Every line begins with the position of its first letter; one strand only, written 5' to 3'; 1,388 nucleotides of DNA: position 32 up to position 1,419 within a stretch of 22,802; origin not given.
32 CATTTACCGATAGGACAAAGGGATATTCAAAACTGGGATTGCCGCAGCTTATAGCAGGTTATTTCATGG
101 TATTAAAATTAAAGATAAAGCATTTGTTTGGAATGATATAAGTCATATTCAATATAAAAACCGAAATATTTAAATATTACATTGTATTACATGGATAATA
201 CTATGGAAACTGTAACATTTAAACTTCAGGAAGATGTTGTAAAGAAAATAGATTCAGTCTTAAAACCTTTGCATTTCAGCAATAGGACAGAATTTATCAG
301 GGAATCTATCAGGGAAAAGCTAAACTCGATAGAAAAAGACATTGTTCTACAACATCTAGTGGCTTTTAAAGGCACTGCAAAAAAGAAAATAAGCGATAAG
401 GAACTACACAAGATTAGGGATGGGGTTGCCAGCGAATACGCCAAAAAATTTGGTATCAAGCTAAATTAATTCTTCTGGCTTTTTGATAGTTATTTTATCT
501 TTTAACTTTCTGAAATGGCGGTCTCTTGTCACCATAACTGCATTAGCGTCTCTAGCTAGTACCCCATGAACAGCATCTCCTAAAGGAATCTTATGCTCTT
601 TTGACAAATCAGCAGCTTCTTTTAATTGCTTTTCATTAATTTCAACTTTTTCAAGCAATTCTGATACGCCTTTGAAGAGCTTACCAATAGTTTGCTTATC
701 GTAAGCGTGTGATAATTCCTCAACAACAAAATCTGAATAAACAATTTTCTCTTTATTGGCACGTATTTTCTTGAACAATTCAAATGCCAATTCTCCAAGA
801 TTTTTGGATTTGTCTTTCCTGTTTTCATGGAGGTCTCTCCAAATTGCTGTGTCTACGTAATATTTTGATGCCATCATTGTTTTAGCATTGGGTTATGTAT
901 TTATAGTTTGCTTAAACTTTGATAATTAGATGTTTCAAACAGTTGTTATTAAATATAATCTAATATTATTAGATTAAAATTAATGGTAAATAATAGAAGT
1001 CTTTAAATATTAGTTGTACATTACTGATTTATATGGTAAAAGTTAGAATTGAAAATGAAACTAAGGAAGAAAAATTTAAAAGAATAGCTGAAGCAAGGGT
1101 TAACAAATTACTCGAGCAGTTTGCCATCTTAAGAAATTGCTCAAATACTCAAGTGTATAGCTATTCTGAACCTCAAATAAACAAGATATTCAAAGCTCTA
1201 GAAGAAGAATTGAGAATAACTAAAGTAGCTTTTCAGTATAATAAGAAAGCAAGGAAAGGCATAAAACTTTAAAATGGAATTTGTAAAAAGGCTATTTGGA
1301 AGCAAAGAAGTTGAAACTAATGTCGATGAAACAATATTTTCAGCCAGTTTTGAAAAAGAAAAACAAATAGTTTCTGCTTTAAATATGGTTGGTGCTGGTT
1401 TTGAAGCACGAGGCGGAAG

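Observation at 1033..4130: Tightly coupled three-gene operon built around a MORC/Hsp90-type GHKL ATPase: candidate uncharacterised conflict/defence system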

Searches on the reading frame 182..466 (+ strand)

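Call 3: search_protein_families(library=pfam, proteins=[window:182-466:+], max_evalue=0.1)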
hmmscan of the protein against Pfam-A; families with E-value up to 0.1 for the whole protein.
window:182-466:+ (95 aa): 3 families
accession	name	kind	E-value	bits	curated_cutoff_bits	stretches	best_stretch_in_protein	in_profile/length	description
PF17723.7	RHH_8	-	2.8e-05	24.6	25.4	1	9-77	4-72/119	Ribbon-Helix-Helix transcriptional regulator family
PF01402.27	RHH_1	-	6.2e-05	23.2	20.5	1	11-47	2-37/39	Ribbon-helix-helix protein, copG family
PF20435.3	ASY3-like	-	0.066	11.8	25.7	1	8-84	222-299/793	Meiosis-specific protein ASY3-like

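Call 4: search_protein_families(library=padloc, proteins=[window:182-466:+], max_evalue=0.1)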
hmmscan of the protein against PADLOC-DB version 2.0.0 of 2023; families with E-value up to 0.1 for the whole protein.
window:182-466:+ (95 aa): 0 families

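Call 5: search_protein_families(library=ncbifam, proteins=[window:182-466:+], max_evalue=0.1)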
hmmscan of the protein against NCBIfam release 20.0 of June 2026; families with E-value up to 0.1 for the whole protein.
window:182-466:+ (95 aa): 10 families
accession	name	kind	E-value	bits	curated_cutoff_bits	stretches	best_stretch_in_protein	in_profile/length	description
NF002815.0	PRK02967.1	equivalog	2.9e-05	24.1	83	1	8-52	1-45/139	nickel-responsive transcriptional regulator NikR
NF053762.1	aCcr1_fam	equivalog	0.00027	20.7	60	1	11-45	3-36/38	aCcr1 family cell cycle regulator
NF058555.1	TransRegCdrSHalo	equivalog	0.00029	20.8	100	1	8-51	1-44/61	transcriptional regulator CdrS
NF001884.0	PRK00630.1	subfamily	0.00065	19.8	119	1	11-49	13-51/148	nickel responsive regulator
TIGR02793.1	nikR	equivalog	0.0062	16.8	175.45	1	11-52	3-44/129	nickel-responsive transcriptional regulator NikR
NF003381.0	PRK04460.1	equivalog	0.0067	16.5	105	1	11-49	7-45/139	nickel-responsive transcriptional regulator NikR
NF010732.0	PRK14134.1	equivalog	0.016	14.8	351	1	14-89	89-162/283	recombination regulator RecX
NF002169.0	PRK01002.1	subfamily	0.024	14.5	111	1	7-47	3-43/141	nickel responsive regulator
NF006162.0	PRK08306.1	equivalog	0.039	13.3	261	1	9-71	44-109/297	dipicolinate synthase subunit DpsA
NF050181.1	TA_anti_VapB_Myco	equivalog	0.051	14.1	60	1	15-67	9-60/72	type II toxin-antitoxin system VapB family antitoxin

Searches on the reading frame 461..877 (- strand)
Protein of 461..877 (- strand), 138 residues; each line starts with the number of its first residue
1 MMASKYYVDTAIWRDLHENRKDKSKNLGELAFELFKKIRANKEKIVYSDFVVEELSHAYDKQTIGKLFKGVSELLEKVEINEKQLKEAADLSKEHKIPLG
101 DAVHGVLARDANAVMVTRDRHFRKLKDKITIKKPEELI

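Call 3: search_protein_families(library=pfam, proteins=[window:461-877:-], max_evalue=0.1)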
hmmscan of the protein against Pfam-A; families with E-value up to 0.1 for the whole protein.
window:461-877:- (138 aa): 4 families
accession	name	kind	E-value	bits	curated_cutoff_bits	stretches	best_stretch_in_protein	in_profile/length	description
PF01850.27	PIN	-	1.1e-11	45.8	23.6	1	6-126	1-118/120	PIN domain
PF16289.11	PIN_12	-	7.9e-05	23.5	32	1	7-97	2-91/172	PIN domain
PF08025.16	Antimicrobial_3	-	0.014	15.8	25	1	63-93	12-35/37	Spider antimicrobial peptide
PF01297.22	ZnuA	-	0.089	12.7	29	1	23-98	140-210/263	Zinc-uptake complex component A periplasmic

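Call 4: search_protein_families(library=padloc, proteins=[window:461-877:-], max_evalue=0.1)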
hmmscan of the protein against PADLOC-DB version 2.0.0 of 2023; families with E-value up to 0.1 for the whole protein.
window:461-877:- (138 aa): 1 family
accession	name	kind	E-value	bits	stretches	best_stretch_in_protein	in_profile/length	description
PDLC03825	spbK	-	0.0082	13.6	1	32-96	83-150/308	-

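Call 5: search_protein_families(library=ncbifam, proteins=[window:461-877:-], max_evalue=0.1)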
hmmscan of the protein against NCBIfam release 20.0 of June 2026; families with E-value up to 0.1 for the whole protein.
window:461-877:- (138 aa): 2 families
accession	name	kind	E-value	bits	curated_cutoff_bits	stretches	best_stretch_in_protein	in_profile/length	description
NF047959.1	TA_toxin_VapC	equivalog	0.058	13.5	80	0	8-95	3-83/125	type II toxin-antitoxin system VapC family toxin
NF053729.1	c-di-GMP_motif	domain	0.083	12.7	38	0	74-102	6-34/53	cyclic di-GMP-binding domain-containing protein, MshE-related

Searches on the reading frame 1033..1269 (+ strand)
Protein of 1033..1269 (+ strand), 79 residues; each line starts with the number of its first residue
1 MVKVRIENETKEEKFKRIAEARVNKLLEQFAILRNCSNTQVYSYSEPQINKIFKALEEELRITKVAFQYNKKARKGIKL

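Call 3: search_protein_families(library=pfam, proteins=[window:1033-1269:+], max_evalue=0.1)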
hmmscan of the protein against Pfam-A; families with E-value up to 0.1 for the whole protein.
window:1033-1269:+ (79 aa): 2 families
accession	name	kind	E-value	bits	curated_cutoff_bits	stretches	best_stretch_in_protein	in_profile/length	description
PF07827.16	KNTase_C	-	0.022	15.1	26.4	1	3-38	8-43/132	KNTase C-terminal domain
PF22515.2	DUF6996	-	0.037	14.5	27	1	23-65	4-44/71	Domain of unknown function (DUF6996)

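Call 4: search_protein_families(library=padloc, proteins=[window:1033-1269:+], max_evalue=0.1)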
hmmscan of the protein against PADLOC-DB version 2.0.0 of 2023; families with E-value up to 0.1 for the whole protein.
window:1033-1269:+ (79 aa): 0 families

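Call 5: search_protein_families(library=ncbifam, proteins=[window:1033-1269:+], max_evalue=0.1)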
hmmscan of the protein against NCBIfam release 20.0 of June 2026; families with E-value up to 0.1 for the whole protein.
window:1033-1269:+ (79 aa): 0 families

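Call 74: search_solved_structures(query=A3, max_evalue=5, show_alignments=2)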
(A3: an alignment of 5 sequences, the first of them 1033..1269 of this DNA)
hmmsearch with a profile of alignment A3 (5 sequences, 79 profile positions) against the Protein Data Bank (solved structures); distinct sequences matched with E-value up to 5: 19.
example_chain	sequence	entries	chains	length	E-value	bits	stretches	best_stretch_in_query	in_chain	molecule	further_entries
6wvs_A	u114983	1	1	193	2.6e-05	27.3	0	21-47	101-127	DeNovoTIM15 hyperstable de novo TIM barrel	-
6yqx_A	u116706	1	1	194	0.00016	24.8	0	22-46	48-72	de novo designed TIM barrel DeNovoTIM13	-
7p12_A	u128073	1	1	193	0.0019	21.3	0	22-46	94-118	DeNovoTIM13-SB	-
1a22_A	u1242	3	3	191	0.29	14.3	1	14-61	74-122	GROWTH HORMONE | PROTEIN (GROWTH HORMONE)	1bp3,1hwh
7o5b_g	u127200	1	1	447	0.33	14.1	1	46-79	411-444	Signal recognition particle protein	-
1hgu_A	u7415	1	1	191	0.34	14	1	11-61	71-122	HUMAN GROWTH HORMONE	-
3hhr_A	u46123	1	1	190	0.39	13.9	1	14-61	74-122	HUMAN GROWTH HORMONE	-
1hwg_A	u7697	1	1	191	0.39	13.8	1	14-61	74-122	GROWTH HORMONE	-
1axi_A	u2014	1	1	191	0.5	13.5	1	14-61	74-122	GROWTH HORMONE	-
9qul_A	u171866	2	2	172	0.53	13.4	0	23-47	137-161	TFD-EH T87E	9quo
9quc_A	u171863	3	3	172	0.53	13.4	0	23-47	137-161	TFD-EH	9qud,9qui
9rx5_D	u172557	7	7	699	0.67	13.1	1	32-73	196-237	UV radiation resistance associated protein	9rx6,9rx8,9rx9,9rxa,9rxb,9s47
7bl1_AAA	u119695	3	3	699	0.67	13.1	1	32-73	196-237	UV radiation resistance-associated gene protein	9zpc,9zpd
1huw_A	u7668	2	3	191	0.73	13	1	14-61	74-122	HUMAN GROWTH HORMONE | PHAGE DISPLAY DERIVED VARIANT HUMAN GROWTH HORMONE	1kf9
6wxo_A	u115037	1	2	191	0.76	12.9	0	20-45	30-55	TFD-HE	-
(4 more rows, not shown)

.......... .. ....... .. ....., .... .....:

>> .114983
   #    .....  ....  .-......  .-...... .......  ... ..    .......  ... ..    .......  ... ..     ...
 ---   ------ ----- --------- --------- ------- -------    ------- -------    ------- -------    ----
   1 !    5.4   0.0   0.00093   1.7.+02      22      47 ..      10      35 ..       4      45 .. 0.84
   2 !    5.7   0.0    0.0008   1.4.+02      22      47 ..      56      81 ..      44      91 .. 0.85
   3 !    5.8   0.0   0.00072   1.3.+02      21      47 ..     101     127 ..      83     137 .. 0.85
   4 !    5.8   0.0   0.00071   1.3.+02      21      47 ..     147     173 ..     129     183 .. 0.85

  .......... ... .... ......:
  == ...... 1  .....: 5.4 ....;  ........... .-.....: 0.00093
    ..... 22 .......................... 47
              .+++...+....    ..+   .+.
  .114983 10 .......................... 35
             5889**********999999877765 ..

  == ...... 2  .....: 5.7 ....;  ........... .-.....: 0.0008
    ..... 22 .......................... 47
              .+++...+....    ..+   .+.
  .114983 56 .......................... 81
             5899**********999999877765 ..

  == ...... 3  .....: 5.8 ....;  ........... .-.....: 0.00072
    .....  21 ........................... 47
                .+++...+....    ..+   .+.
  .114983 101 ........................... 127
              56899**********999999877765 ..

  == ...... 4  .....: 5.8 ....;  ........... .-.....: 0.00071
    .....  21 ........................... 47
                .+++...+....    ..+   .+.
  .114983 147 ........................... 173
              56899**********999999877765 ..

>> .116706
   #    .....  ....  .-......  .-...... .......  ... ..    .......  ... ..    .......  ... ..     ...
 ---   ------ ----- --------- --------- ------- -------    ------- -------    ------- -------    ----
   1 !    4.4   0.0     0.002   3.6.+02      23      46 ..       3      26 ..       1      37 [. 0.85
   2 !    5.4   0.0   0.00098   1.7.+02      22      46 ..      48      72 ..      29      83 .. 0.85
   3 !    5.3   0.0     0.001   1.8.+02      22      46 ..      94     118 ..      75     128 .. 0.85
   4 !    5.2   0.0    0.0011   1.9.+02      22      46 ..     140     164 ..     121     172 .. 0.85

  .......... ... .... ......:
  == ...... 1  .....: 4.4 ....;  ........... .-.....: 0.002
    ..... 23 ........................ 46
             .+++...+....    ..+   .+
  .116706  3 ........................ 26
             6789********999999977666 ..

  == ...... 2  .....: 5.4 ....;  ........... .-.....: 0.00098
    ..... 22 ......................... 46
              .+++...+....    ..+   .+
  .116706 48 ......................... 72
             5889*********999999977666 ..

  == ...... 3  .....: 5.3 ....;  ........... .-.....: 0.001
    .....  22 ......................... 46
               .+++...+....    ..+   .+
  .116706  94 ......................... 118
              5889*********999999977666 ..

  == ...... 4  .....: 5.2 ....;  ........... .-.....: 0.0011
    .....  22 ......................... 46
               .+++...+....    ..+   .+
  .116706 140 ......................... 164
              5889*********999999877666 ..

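Call 76: search_protein_families(library=phrogs, proteins=[window:1033-1269:+], max_evalue=0.01)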
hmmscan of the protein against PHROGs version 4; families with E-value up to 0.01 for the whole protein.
window:1033-1269:+ (79 aa): 0 families
